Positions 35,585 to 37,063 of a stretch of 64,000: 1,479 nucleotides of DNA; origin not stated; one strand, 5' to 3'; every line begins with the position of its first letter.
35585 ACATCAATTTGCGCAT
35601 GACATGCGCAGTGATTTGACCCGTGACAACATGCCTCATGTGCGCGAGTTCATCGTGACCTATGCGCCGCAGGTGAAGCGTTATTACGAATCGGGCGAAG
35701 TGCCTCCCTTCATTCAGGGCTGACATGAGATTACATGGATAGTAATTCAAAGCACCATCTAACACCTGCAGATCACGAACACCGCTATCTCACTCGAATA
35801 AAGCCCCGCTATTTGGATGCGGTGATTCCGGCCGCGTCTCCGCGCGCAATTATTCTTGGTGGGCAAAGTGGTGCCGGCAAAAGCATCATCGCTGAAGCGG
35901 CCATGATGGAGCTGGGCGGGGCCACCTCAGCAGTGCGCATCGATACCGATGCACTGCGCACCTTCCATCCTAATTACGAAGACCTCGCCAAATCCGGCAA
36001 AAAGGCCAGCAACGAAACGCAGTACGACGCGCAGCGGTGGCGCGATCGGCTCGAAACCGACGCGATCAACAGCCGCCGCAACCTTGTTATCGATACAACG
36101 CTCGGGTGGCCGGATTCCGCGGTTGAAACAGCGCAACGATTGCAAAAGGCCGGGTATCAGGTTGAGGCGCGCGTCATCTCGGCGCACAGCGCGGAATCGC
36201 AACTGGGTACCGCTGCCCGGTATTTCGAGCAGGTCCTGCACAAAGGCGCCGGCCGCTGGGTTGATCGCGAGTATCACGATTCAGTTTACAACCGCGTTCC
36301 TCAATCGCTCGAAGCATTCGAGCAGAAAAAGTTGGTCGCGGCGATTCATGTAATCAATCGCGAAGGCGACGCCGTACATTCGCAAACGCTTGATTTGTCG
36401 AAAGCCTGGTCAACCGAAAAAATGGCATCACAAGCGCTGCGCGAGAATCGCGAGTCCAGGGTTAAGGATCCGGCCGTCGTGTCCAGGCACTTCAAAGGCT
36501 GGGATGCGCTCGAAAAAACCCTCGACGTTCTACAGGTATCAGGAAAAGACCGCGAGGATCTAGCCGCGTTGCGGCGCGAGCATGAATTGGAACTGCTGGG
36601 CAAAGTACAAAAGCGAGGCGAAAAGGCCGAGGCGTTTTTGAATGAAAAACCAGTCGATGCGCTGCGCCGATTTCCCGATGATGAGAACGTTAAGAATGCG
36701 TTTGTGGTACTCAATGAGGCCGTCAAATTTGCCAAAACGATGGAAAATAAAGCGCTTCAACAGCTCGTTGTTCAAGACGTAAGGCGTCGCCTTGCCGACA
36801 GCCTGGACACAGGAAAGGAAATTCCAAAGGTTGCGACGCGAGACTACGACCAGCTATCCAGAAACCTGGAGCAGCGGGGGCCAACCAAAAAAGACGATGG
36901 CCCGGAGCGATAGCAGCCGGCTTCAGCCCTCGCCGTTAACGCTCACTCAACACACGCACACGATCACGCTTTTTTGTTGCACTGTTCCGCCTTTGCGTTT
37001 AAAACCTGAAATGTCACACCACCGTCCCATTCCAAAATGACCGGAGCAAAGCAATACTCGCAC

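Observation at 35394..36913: Zeta-toxin-like P-loop kinase with a long C-terminal extension and upstream small acidic ORF in the leading region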

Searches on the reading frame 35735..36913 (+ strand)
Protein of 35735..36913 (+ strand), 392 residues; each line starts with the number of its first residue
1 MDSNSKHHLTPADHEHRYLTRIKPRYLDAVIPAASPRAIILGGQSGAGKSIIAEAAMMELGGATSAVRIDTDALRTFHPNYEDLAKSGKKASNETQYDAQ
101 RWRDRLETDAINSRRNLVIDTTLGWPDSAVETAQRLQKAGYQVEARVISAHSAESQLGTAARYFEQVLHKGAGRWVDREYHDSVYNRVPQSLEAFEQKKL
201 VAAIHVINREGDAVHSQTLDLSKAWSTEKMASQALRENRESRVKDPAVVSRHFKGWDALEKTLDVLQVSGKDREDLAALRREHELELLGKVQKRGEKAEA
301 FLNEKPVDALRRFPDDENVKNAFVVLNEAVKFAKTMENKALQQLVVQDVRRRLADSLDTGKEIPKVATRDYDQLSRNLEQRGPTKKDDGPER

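Call 3: search_protein_families(library=pfam, proteins=[window:35735-36913:+], max_evalue=0.1)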
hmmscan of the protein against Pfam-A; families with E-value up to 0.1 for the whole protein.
window:35735-36913:+ (392 aa): 10 families
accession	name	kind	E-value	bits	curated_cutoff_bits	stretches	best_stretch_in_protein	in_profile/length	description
PF06414.18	Zeta_toxin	-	1.4e-45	155.7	22.3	1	33-214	13-193/199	Zeta toxin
PF13671.12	AAA_33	-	4.6e-09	37.1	27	1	39-165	2-121/143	AAA domain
PF13191.12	AAA_16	-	0.0014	19.6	32.6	1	32-119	20-104/167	AAA ATPase domain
PF13238.12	AAA_18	-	0.0018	19.1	29.4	1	39-125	1-83/128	AAA domain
PF11199.13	DUF2891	-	0.0066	16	25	0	191-242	238-291/325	Protein of unknown function (DUF2891)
PF13401.12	AAA_22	-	0.021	15.6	27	1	36-120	5-91/130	AAA domain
PF00485.24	PRK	-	0.034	14.4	22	1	39-100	2-64/196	Phosphoribulokinase / Uridine kinase family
PF03193.22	RsgA_GTPase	-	0.06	13.6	30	0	23-69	93-139/174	RsgA GTPase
PF25088.1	GPKOW_C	-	0.074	13.6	65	0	11-48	33-70/107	GPKOW C-terminal domain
PF00005.33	ABC_tran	-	0.098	13.7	25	0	39-101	14-67/137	ABC transporter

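Call 4: search_protein_families(library=ncbifam, proteins=[window:35735-36913:+], max_evalue=0.1)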
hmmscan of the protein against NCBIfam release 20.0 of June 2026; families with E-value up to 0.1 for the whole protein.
window:35735-36913:+ (392 aa): 6 families
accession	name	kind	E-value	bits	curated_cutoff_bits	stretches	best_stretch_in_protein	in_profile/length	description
NF041574.1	antitoxPezT_Strep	equivalog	4e-25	88.5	470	1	33-222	29-218/251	type II toxin-antitoxin system toxin PezT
NF006743.0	PRK09270.1-2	equivalog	0.004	16.2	227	1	37-107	28-97/217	nucleoside/nucleotide kinase family protein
TIGR02928.1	TIGR02928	subfamily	0.019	13.8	181.3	1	26-66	30-70/366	orc1/cdc6 family replication initiation protein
TIGR00455.1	apsK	equivalog_domain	0.028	14.1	138.7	1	39-76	21-59/184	adenylyl-sulfate kinase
NF005395.0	PRK06940.1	subfamily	0.077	12.4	280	0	196-239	34-77/276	SDR family oxidoreductase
NF010461.0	PRK13886.1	subfamily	0.087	12.2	360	0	39-120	6-87/241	conjugal transfer protein TraL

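Call 5: search_protein_families(library=padloc, proteins=[window:35735-36913:+], max_evalue=0.1)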
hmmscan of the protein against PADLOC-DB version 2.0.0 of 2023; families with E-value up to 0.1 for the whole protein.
window:35735-36913:+ (392 aa): 1 family
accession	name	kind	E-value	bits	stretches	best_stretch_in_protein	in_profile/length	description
PDLC02287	AbiEi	-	0.014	13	1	133-197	61-125/253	AbiEi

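Call 7: search_solved_structures(query=window:35735-36913:+, max_evalue=0.01, show_alignments=3)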
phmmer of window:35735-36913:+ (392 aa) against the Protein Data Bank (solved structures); distinct sequences matched with E-value up to 0.01: 2.
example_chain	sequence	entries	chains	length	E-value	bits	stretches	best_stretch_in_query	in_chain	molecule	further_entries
2p5t_B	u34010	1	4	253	1.7e-19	73.3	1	33-218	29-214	PezT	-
1gvn_B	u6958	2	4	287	1.9e-19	73.1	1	33-233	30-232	ZETA | Zeta-toxin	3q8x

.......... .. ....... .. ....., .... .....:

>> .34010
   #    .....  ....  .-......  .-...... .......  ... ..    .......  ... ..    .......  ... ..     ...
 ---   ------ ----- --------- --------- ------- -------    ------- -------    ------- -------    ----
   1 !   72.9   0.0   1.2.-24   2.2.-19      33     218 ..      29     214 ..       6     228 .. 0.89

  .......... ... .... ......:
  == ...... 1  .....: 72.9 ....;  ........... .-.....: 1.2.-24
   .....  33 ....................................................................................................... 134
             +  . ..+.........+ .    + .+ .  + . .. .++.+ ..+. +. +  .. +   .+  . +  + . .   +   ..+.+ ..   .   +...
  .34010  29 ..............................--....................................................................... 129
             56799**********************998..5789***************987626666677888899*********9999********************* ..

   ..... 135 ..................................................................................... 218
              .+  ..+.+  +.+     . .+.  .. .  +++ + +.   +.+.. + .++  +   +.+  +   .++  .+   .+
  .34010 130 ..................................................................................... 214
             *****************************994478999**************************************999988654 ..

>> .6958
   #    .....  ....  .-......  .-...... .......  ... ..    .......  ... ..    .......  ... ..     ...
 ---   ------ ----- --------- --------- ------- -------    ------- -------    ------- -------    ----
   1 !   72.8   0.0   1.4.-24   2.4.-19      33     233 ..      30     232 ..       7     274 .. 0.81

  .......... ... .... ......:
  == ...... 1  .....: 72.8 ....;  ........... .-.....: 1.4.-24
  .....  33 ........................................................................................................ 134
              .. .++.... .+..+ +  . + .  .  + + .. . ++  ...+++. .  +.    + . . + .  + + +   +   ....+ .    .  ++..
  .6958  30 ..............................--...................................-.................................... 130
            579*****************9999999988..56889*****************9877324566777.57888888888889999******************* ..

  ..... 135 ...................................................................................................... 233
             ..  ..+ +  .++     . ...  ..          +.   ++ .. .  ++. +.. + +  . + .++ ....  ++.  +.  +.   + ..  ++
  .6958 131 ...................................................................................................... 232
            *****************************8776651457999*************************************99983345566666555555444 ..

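Call 9: search_dna_similar(query=window:35735-36913:+, collection=plasmids, mode=protein, max_rows=30)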
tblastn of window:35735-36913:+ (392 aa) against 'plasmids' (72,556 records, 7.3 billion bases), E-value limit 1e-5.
Records with a match: 1040; places in all: 1145; records where one place covers at least 80% of the query: 0.
Best place of each record, by identity: <60% 1040.
By first word of the organism name: Enterococcus 465; Burkholderia 119; Streptomyces 116; Xanthomonas 80; Acinetobacter 53; Pseudomonas 28; Bacteroides 24; Xylella 18; Moraxella 14; Streptococcus 10; and 58 more.
By predicted mobility (MOB-suite, as given by PLSDB): conjugative 422; non-mobilizable 313; mobilizable 305.
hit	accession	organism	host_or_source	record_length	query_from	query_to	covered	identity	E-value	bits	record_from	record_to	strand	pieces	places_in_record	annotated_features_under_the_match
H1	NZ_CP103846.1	Xanthomonas hortorum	Pelargonium x hortorum,cell culture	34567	1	259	66%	34.6%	3e-30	130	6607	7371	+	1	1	zeta toxin family protein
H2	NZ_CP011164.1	Xanthomonas citri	Citrus x paradisi,cell culture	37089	1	259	66%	34.6%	4e-30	129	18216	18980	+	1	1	zeta toxin family protein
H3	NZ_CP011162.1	Xanthomonas citri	Citrus x aurantiifolia,cell culture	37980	1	259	66%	34.6%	4e-30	129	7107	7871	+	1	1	zeta toxin family protein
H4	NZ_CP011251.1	Xanthomonas citri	Citrus x limon,cell culture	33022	1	259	66%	34.6%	5e-30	129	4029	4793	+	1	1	zeta toxin family protein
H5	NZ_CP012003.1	Xanthomonas citri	Citrus x aurantiifolia,whole organism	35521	1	259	66%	34.6%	5e-30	129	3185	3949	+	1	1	zeta toxin family protein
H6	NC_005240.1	Xanthomonas citri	-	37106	1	259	66%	34.6%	5e-30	129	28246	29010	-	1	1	zeta toxin family protein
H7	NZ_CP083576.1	Xanthomonas phaseoli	Manihot esculenta Crantz,single ...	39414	1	259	66%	34.6%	5e-30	129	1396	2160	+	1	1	zeta toxin family protein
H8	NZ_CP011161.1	Xanthomonas citri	Citrus x aurantiifolia,cell culture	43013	1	259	66%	34.6%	6e-30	129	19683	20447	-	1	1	zeta toxin family protein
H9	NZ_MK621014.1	Pseudomonas syringae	-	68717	2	246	63%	36.6%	2e-34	142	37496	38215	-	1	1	zeta toxin family protein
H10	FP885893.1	Ralstonia solanacearum CMR15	-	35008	1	259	66%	34.2%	3e-30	130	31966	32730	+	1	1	putative zeta toxin of the postsegregational killing system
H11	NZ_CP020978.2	Xanthomonas phaseoli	Phaseolus vulgaris,cell culture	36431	1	259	66%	33.8%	3e-29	127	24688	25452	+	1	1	zeta toxin family protein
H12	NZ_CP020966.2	Xanthomonas phaseoli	Phaseolus vulgaris,cell culture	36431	1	259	66%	33.8%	3e-29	127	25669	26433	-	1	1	zeta toxin family protein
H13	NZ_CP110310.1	Xanthomonas phaseoli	Phaseolus vulgaris,cell culture,leaf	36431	1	259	66%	33.8%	3e-29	127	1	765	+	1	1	zeta toxin family protein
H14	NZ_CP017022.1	Xanthomonas citri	Gossypium hirsutum,cell culture,leaves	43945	1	259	66%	33.1%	6e-29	126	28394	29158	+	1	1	zeta toxin family protein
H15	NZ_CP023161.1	Xanthomonas citri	Gossypium hirsutum,cell ...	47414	1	259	66%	33.1%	6e-29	126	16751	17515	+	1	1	zeta toxin family protein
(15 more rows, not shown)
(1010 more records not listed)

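Call 10: find_homologous_proteins(query=window:35735-36913:+)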
Query window:35735-36913:+ (392 aa): 30 proteins with E <= 0.001 among 8000 candidates.
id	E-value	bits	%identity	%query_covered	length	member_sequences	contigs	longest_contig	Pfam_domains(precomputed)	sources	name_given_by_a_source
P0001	6.0e-254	859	100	100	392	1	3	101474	PF06414.19,PF13671.13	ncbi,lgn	-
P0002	6.9e-215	731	83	100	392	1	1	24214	PF06414.19,PF13671.13,PF13191.13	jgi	jgi:predicted ABC-type ATPase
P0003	9.1e-171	586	68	100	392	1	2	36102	PF06414.19,PF13671.13,PF13191.13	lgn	-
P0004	6.1e-168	577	66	100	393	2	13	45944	PF06414.19,PF13671.13,PF13191.13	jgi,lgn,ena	-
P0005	1.8e-131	457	59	100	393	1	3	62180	PF06414.19,PF13671.13,PF13191.13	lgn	-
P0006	5.6e-122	425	52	98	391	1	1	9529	PF06414.19,PF13671.13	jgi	jgi:hypothetical protein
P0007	3.2e-44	169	40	62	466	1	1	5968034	PF06414.19,PF13671.13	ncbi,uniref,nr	ncbi:zeta toxin family protein [Lysobacter sp. K5869]|uniref:zeta toxin family protein n=1 Tax=Lysob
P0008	1.7e-34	138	36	71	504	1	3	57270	PF06414.19,PF13671.13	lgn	-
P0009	1.3e-32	131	41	54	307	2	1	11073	PF06414.19,PF13671.13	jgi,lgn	-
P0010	4.6e-30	123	36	54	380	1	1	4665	PF06414.19,PF13671.13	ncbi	-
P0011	1.1e-17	82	34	48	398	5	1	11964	PF06414.19,PF18790.8,PF13671.13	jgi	-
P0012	3.4e-16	77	32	47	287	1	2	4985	PF06414.19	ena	-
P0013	6.1e-14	70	32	48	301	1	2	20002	PF06414.19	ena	-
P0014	7.1e-14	70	33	45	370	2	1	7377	PF06414.19,PF13671.13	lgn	-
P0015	1.5e-13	69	31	48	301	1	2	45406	PF06414.19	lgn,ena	-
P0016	2.0e-13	68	31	48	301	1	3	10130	PF06414.19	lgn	-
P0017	2.3e-13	68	31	48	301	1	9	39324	PF06414.19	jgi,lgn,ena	jgi:zeta-toxin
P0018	3.7e-13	67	31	53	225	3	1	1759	PF06414.19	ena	-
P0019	1.1e-12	66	32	48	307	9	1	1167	PF06414.19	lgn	-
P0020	1.9e-12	65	32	45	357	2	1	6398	PF06414.19,PF13671.13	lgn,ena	-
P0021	1.5e-11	62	30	48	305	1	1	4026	PF06414.19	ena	-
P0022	1.5e-11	62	30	48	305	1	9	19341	PF06414.19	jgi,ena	-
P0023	1.5e-11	62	30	48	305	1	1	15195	PF06414.19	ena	-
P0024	1.7e-11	62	30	48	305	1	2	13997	PF06414.19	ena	-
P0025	2.2e-11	61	30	48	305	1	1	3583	PF06414.19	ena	-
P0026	2.6e-11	61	30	48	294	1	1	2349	PF06414.19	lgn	-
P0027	3.8e-11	61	30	48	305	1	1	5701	PF06414.19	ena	-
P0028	1.0e-10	59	30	46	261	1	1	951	PF06414.19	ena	-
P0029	1.8e-10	58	29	48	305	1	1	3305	PF06414.19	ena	-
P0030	2.4e-10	58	29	48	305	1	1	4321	PF06414.19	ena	-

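Call 12: find_encoding_contigs(protein=P0001, flank=6000, max_places=4)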
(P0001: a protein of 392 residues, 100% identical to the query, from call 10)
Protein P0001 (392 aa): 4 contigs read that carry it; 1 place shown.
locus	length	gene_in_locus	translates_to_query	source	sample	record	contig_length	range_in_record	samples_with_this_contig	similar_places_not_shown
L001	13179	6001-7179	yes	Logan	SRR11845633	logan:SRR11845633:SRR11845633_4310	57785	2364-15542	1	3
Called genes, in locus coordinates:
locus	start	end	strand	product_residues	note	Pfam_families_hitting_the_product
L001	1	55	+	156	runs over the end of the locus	PF01243:PNPOx_N, PF12900:Pyridox_ox_2 (weak)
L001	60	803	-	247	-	PF00106:adh_short, PF23441:SDR (faint), PF08659:KR (weak), PF13561:adh_short_C2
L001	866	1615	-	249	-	PF00561:Abhydrolase_1, PF12146:Hydrolase_4 (weak), PF12697:Abhydrolase_6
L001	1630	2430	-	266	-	PF03446:NAD_binding_2, PF03807:F420_oxidored (faint), PF14833:NAD_binding_11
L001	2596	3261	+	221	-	PF00440:TetR_N (faint)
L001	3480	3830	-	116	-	-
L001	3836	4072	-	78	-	-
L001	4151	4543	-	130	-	PF00436:SSB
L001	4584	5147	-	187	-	-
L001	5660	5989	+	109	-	-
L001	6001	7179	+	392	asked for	PF06414:Zeta_toxin, PF13671:AAA_33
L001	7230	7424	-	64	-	-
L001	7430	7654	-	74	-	-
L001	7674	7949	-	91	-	-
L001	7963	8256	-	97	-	-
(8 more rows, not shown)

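Call 13: find_encoding_contigs(protein=P0004, flank=6000, max_places=4)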
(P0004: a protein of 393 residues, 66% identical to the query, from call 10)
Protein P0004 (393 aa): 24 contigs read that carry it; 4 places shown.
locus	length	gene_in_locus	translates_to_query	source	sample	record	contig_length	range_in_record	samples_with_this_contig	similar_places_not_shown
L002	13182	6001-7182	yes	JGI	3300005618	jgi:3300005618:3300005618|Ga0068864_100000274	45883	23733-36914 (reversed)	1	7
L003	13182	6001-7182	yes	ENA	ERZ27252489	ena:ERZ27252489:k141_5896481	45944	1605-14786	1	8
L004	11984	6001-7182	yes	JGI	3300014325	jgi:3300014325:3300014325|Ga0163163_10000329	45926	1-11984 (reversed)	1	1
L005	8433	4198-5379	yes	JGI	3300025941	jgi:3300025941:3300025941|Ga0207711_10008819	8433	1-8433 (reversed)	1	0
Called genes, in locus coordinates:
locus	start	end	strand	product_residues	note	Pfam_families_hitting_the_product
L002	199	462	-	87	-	-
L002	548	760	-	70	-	-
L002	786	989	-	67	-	-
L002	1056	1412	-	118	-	-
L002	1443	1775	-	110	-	-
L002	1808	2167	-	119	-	-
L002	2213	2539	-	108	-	-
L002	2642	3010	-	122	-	-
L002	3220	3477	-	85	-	-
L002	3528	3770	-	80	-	-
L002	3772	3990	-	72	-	-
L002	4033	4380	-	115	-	-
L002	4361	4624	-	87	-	-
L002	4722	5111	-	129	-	PF00436:SSB (weak)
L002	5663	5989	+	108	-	-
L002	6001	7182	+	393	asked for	PF06414:Zeta_toxin, PF13191:AAA_16 (weak), PF13671:AAA_33 (weak)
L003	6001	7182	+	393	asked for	PF06414:Zeta_toxin, PF13191:AAA_16 (weak), PF13671:AAA_33 (weak)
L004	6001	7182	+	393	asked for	PF06414:Zeta_toxin, PF13191:AAA_16 (weak), PF13671:AAA_33 (weak)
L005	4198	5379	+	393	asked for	PF06414:Zeta_toxin, PF13191:AAA_16 (weak), PF13671:AAA_33 (weak)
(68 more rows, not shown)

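Call 14: find_encoding_contigs(protein=P0005, flank=6000, max_places=2)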
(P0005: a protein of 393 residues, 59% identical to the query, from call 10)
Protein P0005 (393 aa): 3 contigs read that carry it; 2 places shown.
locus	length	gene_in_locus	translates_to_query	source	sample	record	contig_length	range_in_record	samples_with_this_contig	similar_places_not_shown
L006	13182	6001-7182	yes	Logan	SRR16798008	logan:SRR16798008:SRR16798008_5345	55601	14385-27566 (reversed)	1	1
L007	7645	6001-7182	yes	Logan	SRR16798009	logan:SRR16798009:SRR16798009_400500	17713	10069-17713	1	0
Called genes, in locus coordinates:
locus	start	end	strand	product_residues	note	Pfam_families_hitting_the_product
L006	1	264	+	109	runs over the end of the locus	PF00111:Fer2 (weak)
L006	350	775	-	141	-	PF03928:HbpS-like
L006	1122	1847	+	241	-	PF00881:Nitroreductase, PF14512:TM1586_NiRdase (faint)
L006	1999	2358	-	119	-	PF10686:YAcAr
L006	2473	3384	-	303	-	PF02586:SRAP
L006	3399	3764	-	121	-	-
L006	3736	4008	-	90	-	-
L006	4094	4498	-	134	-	PF00436:SSB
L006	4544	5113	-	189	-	-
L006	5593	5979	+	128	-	-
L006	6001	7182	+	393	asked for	PF06414:Zeta_toxin, PF13191:AAA_16 (weak), PF13671:AAA_33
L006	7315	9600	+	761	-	PF13175:AAA_15, PF13304:AAA_21 (weak), PF20469:OLD-like_TOPRIM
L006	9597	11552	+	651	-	PF00580:UvrD-helicase, PF13245:AAA_19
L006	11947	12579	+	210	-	PF01464:SLT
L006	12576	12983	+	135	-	-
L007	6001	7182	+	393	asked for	PF06414:Zeta_toxin, PF13191:AAA_16 (weak), PF13671:AAA_33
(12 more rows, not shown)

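Call 15: find_encoding_contigs(protein=P0006, flank=6000, max_places=2)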
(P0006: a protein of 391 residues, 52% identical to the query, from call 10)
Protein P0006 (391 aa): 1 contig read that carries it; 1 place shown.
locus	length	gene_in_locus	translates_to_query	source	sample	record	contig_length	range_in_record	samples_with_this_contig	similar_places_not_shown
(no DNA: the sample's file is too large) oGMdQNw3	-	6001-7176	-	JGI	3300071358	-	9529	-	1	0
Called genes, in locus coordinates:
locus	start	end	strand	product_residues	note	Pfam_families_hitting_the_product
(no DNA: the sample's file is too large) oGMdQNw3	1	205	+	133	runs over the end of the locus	-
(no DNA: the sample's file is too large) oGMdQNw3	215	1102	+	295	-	PF10134:RPA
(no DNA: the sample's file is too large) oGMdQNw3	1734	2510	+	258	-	PF01656:CbiA, PF09140:MipZ, PF10609:ParA (weak), PF13614:AAA_31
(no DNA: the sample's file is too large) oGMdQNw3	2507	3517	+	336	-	PF02195:ParB_N, PF08535:KorB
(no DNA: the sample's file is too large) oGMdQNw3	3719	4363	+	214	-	-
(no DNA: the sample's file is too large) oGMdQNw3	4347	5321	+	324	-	PF03432:Relaxase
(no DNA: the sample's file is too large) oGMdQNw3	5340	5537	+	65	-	-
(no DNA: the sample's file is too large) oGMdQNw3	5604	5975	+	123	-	-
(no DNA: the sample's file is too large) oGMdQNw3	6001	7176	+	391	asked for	PF06414:Zeta_toxin, PF13671:AAA_33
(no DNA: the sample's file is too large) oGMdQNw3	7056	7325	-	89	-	-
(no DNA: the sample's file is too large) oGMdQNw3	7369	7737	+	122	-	PF10686:YAcAr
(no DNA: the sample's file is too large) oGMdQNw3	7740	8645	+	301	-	PF02586:SRAP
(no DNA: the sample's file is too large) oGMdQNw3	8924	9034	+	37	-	?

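Call 16: find_encoding_contigs(protein=P0003, flank=6000, max_places=2)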
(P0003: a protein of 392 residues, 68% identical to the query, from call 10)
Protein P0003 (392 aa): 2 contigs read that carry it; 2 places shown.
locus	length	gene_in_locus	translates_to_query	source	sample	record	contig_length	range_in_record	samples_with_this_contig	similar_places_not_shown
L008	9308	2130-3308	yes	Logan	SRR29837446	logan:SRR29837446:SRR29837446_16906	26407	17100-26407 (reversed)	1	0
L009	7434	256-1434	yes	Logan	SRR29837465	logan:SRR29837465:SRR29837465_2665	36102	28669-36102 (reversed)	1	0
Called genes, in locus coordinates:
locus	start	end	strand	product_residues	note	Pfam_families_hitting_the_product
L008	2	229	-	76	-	?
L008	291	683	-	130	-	PF00436:SSB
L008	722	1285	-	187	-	-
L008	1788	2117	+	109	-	-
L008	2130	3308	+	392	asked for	PF06414:Zeta_toxin, PF13191:AAA_16 (weak), PF13671:AAA_33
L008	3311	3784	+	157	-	PF00565:SNase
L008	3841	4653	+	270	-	-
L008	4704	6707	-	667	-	PF12083:DUF3560, PF05175:MTS (weak)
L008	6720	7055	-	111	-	PF08401:ArdcN (weak)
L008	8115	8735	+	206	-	PF01464:SLT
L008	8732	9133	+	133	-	-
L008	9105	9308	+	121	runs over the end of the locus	PF04956:TrbC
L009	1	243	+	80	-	?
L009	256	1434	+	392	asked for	PF06414:Zeta_toxin, PF13191:AAA_16 (weak), PF13671:AAA_33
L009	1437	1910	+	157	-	PF00565:SNase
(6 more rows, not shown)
